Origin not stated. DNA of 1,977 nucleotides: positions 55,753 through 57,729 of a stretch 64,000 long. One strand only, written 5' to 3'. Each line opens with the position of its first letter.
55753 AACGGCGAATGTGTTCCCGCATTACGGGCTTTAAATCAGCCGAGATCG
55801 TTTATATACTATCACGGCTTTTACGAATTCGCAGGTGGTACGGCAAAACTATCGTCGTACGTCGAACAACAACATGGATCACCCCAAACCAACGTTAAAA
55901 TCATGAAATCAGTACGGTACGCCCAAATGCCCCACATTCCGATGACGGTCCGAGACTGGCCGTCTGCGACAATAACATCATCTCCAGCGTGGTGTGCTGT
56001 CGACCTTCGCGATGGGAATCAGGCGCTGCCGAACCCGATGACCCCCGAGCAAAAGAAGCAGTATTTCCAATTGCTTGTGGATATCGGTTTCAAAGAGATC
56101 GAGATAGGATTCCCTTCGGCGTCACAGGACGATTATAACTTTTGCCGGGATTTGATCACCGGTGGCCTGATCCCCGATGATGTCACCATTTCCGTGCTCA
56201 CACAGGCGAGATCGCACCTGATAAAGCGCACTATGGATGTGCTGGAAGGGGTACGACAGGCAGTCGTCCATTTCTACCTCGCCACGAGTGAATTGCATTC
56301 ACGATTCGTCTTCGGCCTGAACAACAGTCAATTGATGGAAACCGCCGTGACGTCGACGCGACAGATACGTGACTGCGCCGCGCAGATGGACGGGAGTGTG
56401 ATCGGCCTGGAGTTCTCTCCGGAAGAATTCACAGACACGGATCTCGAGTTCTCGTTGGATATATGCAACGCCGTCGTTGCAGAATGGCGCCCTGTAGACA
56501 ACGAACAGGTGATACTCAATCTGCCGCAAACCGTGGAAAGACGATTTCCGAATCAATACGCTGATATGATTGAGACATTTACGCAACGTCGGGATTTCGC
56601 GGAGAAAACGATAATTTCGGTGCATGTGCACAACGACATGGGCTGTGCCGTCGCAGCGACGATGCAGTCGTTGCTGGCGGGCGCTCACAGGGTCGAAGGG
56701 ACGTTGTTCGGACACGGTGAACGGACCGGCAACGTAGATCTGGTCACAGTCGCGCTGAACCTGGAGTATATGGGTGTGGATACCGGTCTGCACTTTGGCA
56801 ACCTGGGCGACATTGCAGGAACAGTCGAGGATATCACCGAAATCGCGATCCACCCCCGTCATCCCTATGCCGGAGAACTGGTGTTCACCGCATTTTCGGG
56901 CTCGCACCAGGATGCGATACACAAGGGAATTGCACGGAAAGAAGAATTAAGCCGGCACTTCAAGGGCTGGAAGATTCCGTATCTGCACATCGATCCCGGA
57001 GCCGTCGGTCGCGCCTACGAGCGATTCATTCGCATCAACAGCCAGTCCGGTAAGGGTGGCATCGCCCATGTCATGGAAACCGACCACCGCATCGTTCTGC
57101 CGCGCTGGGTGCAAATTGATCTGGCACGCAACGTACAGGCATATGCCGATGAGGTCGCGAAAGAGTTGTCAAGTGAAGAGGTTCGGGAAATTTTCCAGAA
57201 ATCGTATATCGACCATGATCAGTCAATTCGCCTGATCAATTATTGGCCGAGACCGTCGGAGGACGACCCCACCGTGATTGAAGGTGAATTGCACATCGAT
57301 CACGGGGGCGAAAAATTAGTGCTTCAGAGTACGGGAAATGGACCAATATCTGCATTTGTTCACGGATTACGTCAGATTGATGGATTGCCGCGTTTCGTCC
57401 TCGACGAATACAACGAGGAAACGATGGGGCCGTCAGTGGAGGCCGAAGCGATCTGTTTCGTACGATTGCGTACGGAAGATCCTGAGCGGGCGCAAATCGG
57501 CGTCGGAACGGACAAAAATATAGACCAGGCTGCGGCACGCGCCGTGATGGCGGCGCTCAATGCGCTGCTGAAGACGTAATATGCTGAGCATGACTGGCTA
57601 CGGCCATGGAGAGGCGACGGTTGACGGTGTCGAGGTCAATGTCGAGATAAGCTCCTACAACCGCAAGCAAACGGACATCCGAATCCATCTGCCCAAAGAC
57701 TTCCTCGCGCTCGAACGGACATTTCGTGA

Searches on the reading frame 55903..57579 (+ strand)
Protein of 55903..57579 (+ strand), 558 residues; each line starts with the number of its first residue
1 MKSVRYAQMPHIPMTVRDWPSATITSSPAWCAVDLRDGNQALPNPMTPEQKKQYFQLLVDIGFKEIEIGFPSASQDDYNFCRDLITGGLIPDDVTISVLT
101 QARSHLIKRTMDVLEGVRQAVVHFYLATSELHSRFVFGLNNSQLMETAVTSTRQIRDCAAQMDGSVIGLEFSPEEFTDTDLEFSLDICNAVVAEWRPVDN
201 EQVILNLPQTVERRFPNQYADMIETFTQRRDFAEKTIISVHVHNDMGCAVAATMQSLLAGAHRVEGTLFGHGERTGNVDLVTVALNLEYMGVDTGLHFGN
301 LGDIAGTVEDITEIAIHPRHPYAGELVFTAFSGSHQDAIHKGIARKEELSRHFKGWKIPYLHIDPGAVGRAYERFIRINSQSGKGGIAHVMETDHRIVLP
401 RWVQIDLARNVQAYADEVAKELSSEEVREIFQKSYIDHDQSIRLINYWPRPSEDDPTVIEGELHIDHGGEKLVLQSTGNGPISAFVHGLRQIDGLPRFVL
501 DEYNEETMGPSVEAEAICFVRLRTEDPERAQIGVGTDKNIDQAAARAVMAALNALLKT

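Call 37: search_protein_families(library=pfam, proteins=[window:55903-57579:+], max_evalue=0.0001)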
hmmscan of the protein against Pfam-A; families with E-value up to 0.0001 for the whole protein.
window:55903-57579:+ (558 aa): 3 families
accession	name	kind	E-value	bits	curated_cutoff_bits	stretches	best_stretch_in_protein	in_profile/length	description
PF00682.25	HMGL-like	-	2.5e-67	227.4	29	1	28-307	2-259/260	HMGL-like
PF22615.1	IPMS_D2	-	1.1e-28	99.8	27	1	325-392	1-66/66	Alpha-isopropylmalate synthase, post-catalytic domain-like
PF08502.15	LeuA_dimer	-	5.4e-18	65.6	24.9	1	421-556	1-131/131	LeuA allosteric (dimerisation) domain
